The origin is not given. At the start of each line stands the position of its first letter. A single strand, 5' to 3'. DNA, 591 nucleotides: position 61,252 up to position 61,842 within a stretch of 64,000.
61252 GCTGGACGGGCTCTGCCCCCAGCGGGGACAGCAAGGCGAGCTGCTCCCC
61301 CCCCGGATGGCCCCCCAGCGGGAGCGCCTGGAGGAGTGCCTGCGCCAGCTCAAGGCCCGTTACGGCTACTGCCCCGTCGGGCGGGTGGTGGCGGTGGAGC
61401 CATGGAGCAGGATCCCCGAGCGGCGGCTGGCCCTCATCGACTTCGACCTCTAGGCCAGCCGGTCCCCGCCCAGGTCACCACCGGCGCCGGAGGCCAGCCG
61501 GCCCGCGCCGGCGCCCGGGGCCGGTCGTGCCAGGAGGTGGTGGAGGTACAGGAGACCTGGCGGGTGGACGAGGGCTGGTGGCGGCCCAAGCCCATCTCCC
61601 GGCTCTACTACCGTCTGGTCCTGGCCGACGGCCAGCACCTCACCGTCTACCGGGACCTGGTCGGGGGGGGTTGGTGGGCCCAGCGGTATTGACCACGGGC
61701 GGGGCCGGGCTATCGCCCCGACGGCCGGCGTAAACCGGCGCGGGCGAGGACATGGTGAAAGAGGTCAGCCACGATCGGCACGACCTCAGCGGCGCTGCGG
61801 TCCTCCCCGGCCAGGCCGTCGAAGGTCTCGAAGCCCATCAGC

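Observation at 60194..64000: Split imuB ... dnaE2 mutasome locus without any imuA/imuA' gene and with about 1.9 kb of unrelated inserts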

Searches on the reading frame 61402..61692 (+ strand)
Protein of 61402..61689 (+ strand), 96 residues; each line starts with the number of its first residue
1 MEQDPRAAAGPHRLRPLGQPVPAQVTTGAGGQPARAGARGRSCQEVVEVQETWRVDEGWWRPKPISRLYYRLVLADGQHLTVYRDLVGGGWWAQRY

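Call 8: search_protein_families(library=pfam, proteins=[window:61456-61692:+], max_evalue=0.1)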
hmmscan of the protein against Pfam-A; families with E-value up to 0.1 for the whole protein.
window:61456-61692:+ (78 aa): 0 families

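Call 9: search_protein_families(library=ncbifam, proteins=[window:61456-61692:+], max_evalue=0.1)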
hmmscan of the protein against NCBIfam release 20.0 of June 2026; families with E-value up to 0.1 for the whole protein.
window:61456-61692:+ (78 aa): 0 families

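Call 32: search_protein_representatives(alignment_id=A3)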
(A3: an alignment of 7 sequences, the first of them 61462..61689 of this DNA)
Query: 7 sequences, 76 profile positions. Proteins with E-value up to 0.001 (for the whole library): 1438; up to 1e-10: 526; up to 1e-30: 0. The best 150 are listed.
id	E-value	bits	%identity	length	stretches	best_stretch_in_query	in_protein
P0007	1.7e-26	107.9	-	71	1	6-76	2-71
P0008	9.1e-25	102.3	-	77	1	1-75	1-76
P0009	2.8e-24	100.7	-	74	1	4-74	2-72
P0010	3.6e-23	97.2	-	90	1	2-74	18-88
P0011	1.0e-22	95.7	-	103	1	2-74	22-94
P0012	2.3e-22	94.6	-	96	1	1-76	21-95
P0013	3.9e-22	93.9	-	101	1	2-76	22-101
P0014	4.0e-22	93.8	-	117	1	2-76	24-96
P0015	4.6e-22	93.6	-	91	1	2-75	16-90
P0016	1.3e-21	92.2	-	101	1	1-76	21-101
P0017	1.5e-21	92.0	-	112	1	2-76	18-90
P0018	8.1e-21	89.6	-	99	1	2-74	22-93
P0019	1.1e-20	89.2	-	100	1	2-76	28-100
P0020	2.0e-20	88.3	-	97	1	2-75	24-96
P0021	2.8e-20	87.9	-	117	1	1-76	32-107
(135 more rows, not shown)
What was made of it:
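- The top 150 are all standalone, 59-197 aa (call 32).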

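Call 34: search_protein_families(library=pfam, alignment_id=A5, max_evalue=0.01)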
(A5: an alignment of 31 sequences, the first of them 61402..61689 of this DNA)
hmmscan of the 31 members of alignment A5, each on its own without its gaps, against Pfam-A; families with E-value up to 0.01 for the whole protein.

A. member 1, window:61402-61689:+ (96 aa): 0 families

B. families by the number of members that match (of 31 scanned): 2 families
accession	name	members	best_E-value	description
PF20114.4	DUF6504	4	7.3e-06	Domain of unknown function (DUF6504)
PF08682.16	DUF1780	1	0.0037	Putative endonuclease, protein of unknown function (DUF1780)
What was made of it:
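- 4 of 31 family members hit Pfam DUF6504 (call 34).
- Tried and rejected: Only 4 of 31 family members reach DUF6504 (call 34).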

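Call 36: search_solved_structures(query=A5, max_evalue=10, show_alignments=3)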
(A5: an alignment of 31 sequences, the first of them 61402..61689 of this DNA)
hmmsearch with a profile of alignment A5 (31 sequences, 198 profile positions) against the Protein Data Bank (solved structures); distinct sequences matched with E-value up to 10: 0.

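Call 43: predict_structure(alignment_id=A5)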
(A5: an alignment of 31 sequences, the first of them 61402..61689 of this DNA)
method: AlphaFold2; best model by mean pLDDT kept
length: 96 residues; sequences in the alignment: 31
mean_pLDDT: 86.4   pTM: 0.72
mean pLDDT of the five models: 86.4, 86.1, 84.5, 84.1, 83.7
residues with pLDDT >= 90: 63; 70-90: 17; 50-70: 9; < 50: 7
segments of 3 or more residues with pLDDT < 50: 1-4, 6-8
pLDDT, mean of each block of 10 residues (from residue 1): 48 67 96 95 97 90 91 97 96 90
secondary structure, 60 per line:
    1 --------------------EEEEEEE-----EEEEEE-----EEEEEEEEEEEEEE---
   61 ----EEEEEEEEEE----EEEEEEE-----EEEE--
elements in order: E21-27 E33-38 E44-57 E65-74 E79-85 E91-94

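Call 46: find_related_loci(query=A5, collection=genome_contigs, flank=8000)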
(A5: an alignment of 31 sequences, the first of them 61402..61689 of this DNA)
Query A5 (96 aa) in genome_contigs; peptide patterns used: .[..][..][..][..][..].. (x = any residue, [..] = any of these).
599 stretches matched a pattern (row limit reached: there are more); 547 encode a relative of the query (tblastn E <= 1e-3); the best 80 are kept; 80 distinct loci.
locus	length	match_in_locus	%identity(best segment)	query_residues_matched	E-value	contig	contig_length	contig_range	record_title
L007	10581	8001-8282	53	1-96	4e-25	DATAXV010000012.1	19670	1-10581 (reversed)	MAG TPA_asm: Candidatus Dormiibacterota bacterium isolate SMAG_U5662 k141_956729, whole genome shotgun sequence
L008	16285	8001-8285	48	1-96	9e-25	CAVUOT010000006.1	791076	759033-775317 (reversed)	MAG: uncultured Chloroflexia bacterium isolate MFD05942.bin.2.347 genome assembly, contig: contig_25792, whole genome sh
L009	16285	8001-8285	49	1-96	2e-24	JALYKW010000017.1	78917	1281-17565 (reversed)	MAG: Chloroflexota bacterium isolate AFD bin23 SD1484-86_k127_1629245, whole genome shotgun sequence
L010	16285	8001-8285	47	1-96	8e-24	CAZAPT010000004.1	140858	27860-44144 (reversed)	MAG TPA_asm: uncultured Dehalococcoidia bacterium isolate binchicken_co185_280 genome assembly, contig: NODE_143_length_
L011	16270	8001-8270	52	6-96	8e-24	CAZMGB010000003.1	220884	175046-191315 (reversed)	MAG TPA_asm: uncultured Dehalococcoidia bacterium isolate SRP323688_co1_256 genome assembly, contig: NODE_103_length_220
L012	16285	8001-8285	47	1-96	3e-23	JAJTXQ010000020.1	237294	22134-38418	MAG: Dehalococcoidia bacterium isolate DTUCFX13 20-Genome44, whole genome shotgun sequence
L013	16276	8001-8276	47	1-94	6e-23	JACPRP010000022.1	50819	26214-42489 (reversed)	MAG: Chloroflexi bacterium isolate NC_groundwater_682_Ag_B-0.1um_59_33 B2_S2_coassemblyk141_873736, whole genome shotgun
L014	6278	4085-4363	55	1-96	1e-22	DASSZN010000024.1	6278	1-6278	MAG TPA_asm: Thermomicrobiaceae bacterium isolate SMAG_U710 k141_1313397, whole genome shotgun sequence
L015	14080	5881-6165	50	1-96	1e-22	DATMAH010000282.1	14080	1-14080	MAG TPA_asm: Dehalococcoidia bacterium isolate SMAG_U13320 k141_389712, whole genome shotgun sequence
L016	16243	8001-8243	50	14-95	2e-22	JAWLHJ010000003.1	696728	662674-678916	MAG: Longimicrobiales bacterium isolate 30dZY2.bin.58 NODE_16_length_696728_cov_30.418755, whole genome shotgun sequence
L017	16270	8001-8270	48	6-96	2e-22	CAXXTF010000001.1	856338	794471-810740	MAG: Dehalococcoidia bacterium isolate b426fa95-c85f-4e70-a700-4121ed63f50a genome assembly, contig: contig_1, whole gen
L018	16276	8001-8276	46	3-95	3e-22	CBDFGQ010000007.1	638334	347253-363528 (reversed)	MAG: Dehalococcoidia bacterium isolate 3299a7fc-3b8b-4791-927a-3a74d6ed150b genome assembly, contig: contig_7, whole gen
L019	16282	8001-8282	47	1-96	4e-22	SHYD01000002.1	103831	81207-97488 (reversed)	MAG: Dehalococcoidia bacterium isolate Baikal-deep-G110 BACOMB-C489, whole genome shotgun sequence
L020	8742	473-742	46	7-95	3e-22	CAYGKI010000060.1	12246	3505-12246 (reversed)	MAG TPA_asm: uncultured Gemmatimonadaceae bacterium isolate ERP116193_co1_277 genome assembly, contig: NODE_13149_length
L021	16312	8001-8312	50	1-96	4e-22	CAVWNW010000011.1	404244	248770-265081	MAG: uncultured bacterium isolate MFD09267.bin.2.210 genome assembly, contig: contig_22755, whole genome shotgun sequenc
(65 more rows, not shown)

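Call 47: fold_search(model_id=the predicted structure, library=pdb)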
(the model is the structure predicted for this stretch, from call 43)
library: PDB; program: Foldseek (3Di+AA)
matches with E <= 10: 431; with E <= 0.001: 0
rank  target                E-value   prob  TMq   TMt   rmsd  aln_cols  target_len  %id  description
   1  7mjb_A                3.6e-01  0.35  0.29  0.19  10.8        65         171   18  Crystal Structure of Nanoluc Luciferase Mutant R164Q (released 2021-05-05)
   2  7snr_A                7.6e-01  0.20  0.29  0.19  12.2        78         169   15  2.00A Resolution Structure of NanoLuc Luciferase (released 2022-11-16)
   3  8bo9_B                7.6e-01  0.20  0.29  0.19  12.6        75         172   17  NanoLuc-D9R/H57A/K89R mutant complexed with azacoelenterazine bound in intra-barrel catalytic site (released 2023-09-27)
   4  4dx9_M                8.4e-01  0.23  0.30  0.25   5.9        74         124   12  ICAP1 in complex with integrin beta 1 cytoplasmic tail (released 2013-01-09)
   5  8fwe_AU               8.9e-01  0.06  0.19  0.16  13.7       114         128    6  Neck structure of Agrobacterium phage Milano, C3 symmetry (released 2023-12-06)
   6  7mjb_B                9.4e-01  0.23  0.30  0.19   8.6        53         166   19  Crystal Structure of Nanoluc Luciferase Mutant R164Q (released 2021-05-05)
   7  5ibo_B                9.4e-01  0.16  0.30  0.20  12.2        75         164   16  1.95A resolution structure of NanoLuc luciferase (released 2016-04-13)
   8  5xfm_B                1.0e+00  0.25  0.32  0.07   8.6        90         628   11  Crystal structure of beta-arabinopyranosidase (released 2018-02-28)
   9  7vsx                  1.0e+00  0.23  0.30  0.19   8.5        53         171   19  Crystal structure of QL-nanoKAZ (Reverse mutant of nanoKAZ with L18Q and V27L) (released 2022-08-24)
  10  7snt_B                1.0e+00  0.18  0.28  0.21  10.3        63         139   19  2.20A Resolution Structure of NanoLuc Luciferase with Bound Substrate Analog 3-methoxy-furimazine (released 2022-11-16)
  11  4jif_A                1.1e+00  0.18  0.28  0.22   5.7        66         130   12  Co-crystal structure of ICAP1 PTB domain in complex with a KRIT1 peptide (released 2013-05-01)
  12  5c7q_B                1.1e+00  0.75  0.30  0.17   2.6        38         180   13  Crystal Structure of the Bdellovibrio bacteriovorus Nucleoside Diphosphate Sugar Hydrolase (released 2016-01-20)
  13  8aqh_A                1.1e+00  0.15  0.29  0.19  12.1        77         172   17  NanoLuc-Y94A luciferase mutant (released 2023-08-23)
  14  5c7t_B                1.2e+00  0.75  0.33  0.18   2.5        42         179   14  Crystal Structure of the Bdellovibrio bacteriovorus Nucleoside Diphosphate Sugar Hydrolase in complex with ADP-ribose (released 2016-01-20)
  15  7snt_A                1.2e+00  0.20  0.29  0.20  10.2        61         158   18  2.20A Resolution Structure of NanoLuc Luciferase with Bound Substrate Analog 3-methoxy-furimazine (released 2022-11-16)
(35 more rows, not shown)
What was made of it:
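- Tried and rejected: Nothing significant by sequence or by fold (calls 36, 47).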

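Call 62: search_dna_similar(query=window:61402-61689:+, collection=plasmids, mode=protein, max_rows=40, max_evalue=0.01)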
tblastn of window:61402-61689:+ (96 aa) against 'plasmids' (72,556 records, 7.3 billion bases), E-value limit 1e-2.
Records with a match: 3; places in all: 3; records where one place covers at least 80% of the query: 0.
Best place of each record, by identity: <60% 3.
By first word of the organism name: Candidatus 3.
By predicted mobility (MOB-suite, as given by PLSDB): non-mobilizable 3.
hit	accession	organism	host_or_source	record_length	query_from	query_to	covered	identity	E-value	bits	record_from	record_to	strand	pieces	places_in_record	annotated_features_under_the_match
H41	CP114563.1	Candidatus Manganitrophus sp.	activated carbon metagenome,metagenomic ...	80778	53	94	44%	45.2%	1e-3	43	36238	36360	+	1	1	hypothetical protein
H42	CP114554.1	Candidatus Manganitrophus sp.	activated carbon metagenome,metagenomic ...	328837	53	94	44%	45.2%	1e-3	43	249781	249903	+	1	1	hypothetical protein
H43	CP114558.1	Candidatus Manganitrophus sp.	activated carbon metagenome,metagenomic ...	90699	53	94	44%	42.9%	2e-3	42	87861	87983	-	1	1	DNA polymerase Y family protein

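Call 63: get_annotated_region(hit=H43, flank=6000)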
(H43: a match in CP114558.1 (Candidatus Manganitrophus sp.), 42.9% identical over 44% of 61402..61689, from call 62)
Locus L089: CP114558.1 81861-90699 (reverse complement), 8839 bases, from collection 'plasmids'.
description: MAG: Candidatus Manganitrophus sp. isolate GAC2 plasmid unnamed3, complete sequence
organism: Candidatus Manganitrophus sp. (NCBI taxid 2927580)
taxonomy: Bacteria; Nitrospirota; Nitrospiria; Candidatus Troglogloeales; Candidatus Manganitrophaceae; Candidatus Manganitrophus; Candidatus Manganitrophus sp.
host: -; source: activated carbon metagenome,metagenomic assembly,Carbon granules from GAC filter; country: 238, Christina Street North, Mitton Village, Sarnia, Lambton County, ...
typing (MOB-suite, as given by PLSDB): non-mobilizable
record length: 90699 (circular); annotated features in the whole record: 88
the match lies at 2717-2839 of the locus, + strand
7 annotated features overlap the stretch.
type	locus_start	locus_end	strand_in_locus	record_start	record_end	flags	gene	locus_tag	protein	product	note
CDS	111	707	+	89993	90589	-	lexA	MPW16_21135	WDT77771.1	transcriptional repressor LexA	-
CDS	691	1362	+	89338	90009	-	-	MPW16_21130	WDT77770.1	hypothetical protein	-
CDS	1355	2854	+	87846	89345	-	-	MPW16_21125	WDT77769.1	DNA polymerase Y family protein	-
CDS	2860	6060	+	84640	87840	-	-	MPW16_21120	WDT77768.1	error-prone DNA polymerase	-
CDS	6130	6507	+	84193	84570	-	-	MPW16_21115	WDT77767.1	response regulator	-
CDS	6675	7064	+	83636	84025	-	-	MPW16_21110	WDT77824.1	phospholipase D family protein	-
CDS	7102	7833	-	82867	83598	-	-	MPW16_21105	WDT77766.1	SOS response-associated peptidase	-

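Call 64: get_annotated_region(hit=H41, flank=6000)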
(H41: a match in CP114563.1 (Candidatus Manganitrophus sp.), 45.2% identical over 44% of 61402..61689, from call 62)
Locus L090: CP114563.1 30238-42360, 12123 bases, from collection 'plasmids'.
description: MAG: Candidatus Manganitrophus sp. isolate GAC4 plasmid unnamed2, complete sequence
organism: Candidatus Manganitrophus sp. (NCBI taxid 2927580)
taxonomy: Bacteria; Nitrospirota; Nitrospiria; Candidatus Troglogloeales; Candidatus Manganitrophaceae; Candidatus Manganitrophus; Candidatus Manganitrophus sp.
host: -; source: activated carbon metagenome,metagenomic assembly,Carbon granules from GAC filter; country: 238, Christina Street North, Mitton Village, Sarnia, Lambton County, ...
typing (MOB-suite, as given by PLSDB): non-mobilizable
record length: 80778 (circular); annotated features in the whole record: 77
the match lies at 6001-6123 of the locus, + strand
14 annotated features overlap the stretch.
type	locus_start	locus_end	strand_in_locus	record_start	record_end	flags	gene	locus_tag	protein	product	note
CDS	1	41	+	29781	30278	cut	-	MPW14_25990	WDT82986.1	hypothetical protein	-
CDS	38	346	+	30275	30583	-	-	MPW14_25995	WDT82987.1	MerR family transcriptional regulator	-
CDS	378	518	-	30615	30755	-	-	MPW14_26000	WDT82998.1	LuxR C-terminal-related transcriptional regulator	-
CDS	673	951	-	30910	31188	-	-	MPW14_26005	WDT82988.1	HU family DNA-binding protein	-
CDS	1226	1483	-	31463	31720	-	-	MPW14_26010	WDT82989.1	response regulator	-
CDS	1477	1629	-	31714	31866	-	-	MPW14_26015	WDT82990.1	hypothetical protein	-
CDS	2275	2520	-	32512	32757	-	-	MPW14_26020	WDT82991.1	hypothetical protein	-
CDS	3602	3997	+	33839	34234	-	lexA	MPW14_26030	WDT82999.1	transcriptional repressor LexA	-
CDS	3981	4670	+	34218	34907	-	-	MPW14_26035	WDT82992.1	hypothetical protein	-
CDS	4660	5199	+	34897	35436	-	-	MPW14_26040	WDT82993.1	hypothetical protein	-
CDS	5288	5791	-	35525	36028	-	-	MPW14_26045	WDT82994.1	hypothetical protein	-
CDS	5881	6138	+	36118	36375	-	-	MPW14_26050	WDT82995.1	hypothetical protein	-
CDS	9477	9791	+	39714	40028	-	-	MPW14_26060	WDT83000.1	response regulator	-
CDS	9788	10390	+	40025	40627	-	-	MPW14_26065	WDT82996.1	phospholipase D family protein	-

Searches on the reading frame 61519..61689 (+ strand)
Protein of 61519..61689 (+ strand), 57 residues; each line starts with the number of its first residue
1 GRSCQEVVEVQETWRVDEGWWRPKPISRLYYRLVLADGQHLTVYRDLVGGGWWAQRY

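Call 17: find_homologous_proteins(query=window:61519-61689:+, max_evalue=0.001)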
Query seq(57 aa) (57 aa): 6 proteins with E <= 0.001 among 6 candidates.
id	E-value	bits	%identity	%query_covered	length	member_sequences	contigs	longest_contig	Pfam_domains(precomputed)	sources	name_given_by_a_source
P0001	9.0e-31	122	93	100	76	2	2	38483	-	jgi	jgi:hypothetical protein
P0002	2.9e-23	98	74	100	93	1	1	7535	-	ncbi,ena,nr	ncbi:MAG TPA: hypothetical protein VE152_02525 [Acidimicrobiales bacterium]|nr:hypothetical protein 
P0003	2.8e-22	95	74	100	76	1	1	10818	-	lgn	-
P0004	1.6e-21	93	75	100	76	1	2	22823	-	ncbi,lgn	ncbi:MAG: hypothetical protein ACRDZQ_02470 [Acidimicrobiales bacterium]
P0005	1.4e-16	77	71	84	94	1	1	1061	-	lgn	-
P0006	9.8e-15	71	64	96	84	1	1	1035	-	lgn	-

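Call 25: find_encoding_contigs(protein=P0001, flank=10000, max_places=3)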
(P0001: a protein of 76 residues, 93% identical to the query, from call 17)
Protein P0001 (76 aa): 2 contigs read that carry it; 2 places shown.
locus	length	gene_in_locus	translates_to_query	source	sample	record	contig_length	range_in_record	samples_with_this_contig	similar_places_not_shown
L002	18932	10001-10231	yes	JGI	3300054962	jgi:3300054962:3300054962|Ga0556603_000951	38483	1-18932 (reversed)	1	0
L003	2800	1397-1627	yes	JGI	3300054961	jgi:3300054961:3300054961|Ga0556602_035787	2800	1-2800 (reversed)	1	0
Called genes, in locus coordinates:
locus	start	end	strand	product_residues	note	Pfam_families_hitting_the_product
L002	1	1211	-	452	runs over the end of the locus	PF00202:Aminotran_3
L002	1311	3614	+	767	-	PF00999:Na_H_Exchanger, PF00582:Usp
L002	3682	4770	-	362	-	PF01068:DNA_ligase_A_M, PF04679:DNA_ligase_A_C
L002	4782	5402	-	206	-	PF14378:PAP2_3 (weak), PF01569:PAP2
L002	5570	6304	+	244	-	PF00702:Hydrolase, PF13419:HAD_2, PF13242:Hydrolase_like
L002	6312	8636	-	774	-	PF13802:Gal_mutarotas_2, PF01055:Glyco_hydro_31_2nd, PF21365:Glyco_hydro_31_3rd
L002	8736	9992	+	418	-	PF00817:IMS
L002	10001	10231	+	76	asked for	-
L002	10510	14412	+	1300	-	PF02811:PHP, PF07733:DNA_pol3_alpha, PF17657:DNA_pol3_finger, PF14579:HHH_6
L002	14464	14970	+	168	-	PF03473:MOSC (weak)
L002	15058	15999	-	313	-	PF00528:BPD_transp_1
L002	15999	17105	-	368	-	PF00528:BPD_transp_1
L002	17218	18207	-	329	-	PF01547:SBP_bac_1, PF12849:PBP_like_2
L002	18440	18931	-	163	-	PF00005:ABC_tran, PF13304:AAA_21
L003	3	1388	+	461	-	?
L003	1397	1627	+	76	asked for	-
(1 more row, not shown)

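Call 26: find_encoding_contigs(protein=P0004, flank=10000, max_places=3)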
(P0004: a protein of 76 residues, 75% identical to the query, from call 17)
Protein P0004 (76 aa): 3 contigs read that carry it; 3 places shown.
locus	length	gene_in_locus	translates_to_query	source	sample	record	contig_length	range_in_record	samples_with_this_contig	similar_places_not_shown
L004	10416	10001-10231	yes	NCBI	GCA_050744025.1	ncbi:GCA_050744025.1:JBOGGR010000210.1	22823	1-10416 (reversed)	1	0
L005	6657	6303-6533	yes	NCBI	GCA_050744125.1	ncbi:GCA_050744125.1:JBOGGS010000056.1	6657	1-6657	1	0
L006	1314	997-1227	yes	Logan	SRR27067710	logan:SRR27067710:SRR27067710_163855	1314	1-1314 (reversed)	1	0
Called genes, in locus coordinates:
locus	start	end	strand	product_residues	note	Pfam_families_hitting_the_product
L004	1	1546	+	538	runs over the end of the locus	PF20656:MS_N, PF01274:MS_TIM-barrel, PF20659:MS_C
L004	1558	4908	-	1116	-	PF26549:Tricorn_N, PF07676:PD40 (weak), PF26550:Tricorn_2nd, PF14684:Tricorn_C1, PF14685:PDZ_Tricorn, PF03572:Peptidase_S41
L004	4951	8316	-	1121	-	PF02811:PHP, PF07733:DNA_pol3_alpha, PF17657:DNA_pol3_finger, PF14579:HHH_6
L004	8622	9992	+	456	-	PF00817:IMS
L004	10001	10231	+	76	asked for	-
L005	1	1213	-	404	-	PF26549:Tricorn_N, PF07676:PD40 (weak), PF26550:Tricorn_2nd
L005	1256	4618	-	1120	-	PF02811:PHP, PF07733:DNA_pol3_alpha, PF17657:DNA_pol3_finger, PF14579:HHH_6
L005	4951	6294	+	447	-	PF00817:IMS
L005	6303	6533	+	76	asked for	-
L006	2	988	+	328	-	?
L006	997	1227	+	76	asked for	-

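Call 74: find_encoding_contigs(protein=P0003, flank=10000, max_places=3)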
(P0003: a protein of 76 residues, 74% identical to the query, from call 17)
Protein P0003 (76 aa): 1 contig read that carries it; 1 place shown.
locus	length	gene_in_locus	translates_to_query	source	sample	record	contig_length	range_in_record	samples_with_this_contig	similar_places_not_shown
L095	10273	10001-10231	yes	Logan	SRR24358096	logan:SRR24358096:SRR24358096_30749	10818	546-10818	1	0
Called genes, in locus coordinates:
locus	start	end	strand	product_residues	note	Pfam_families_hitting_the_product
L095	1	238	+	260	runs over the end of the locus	?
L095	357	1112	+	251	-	PF05118:Asp_Arg_Hydrox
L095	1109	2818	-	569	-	PF07690:MFS_1, PF11774:Lsr2, PF23359:Lsr2_DNA-bd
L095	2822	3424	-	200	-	PF12840:HTH_20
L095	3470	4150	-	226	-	PF00702:Hydrolase, PF12710:HAD, PF13419:HAD_2, PF13242:Hydrolase_like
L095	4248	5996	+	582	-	PF00083:Sugar_tr (weak), PF07690:MFS_1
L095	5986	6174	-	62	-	PF02566:OsmC (weak)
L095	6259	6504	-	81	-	-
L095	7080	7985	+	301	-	PF08450:SGL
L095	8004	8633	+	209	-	PF00857:Isochorismatase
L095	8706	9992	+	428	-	PF00817:IMS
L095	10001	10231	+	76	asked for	-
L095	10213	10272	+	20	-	?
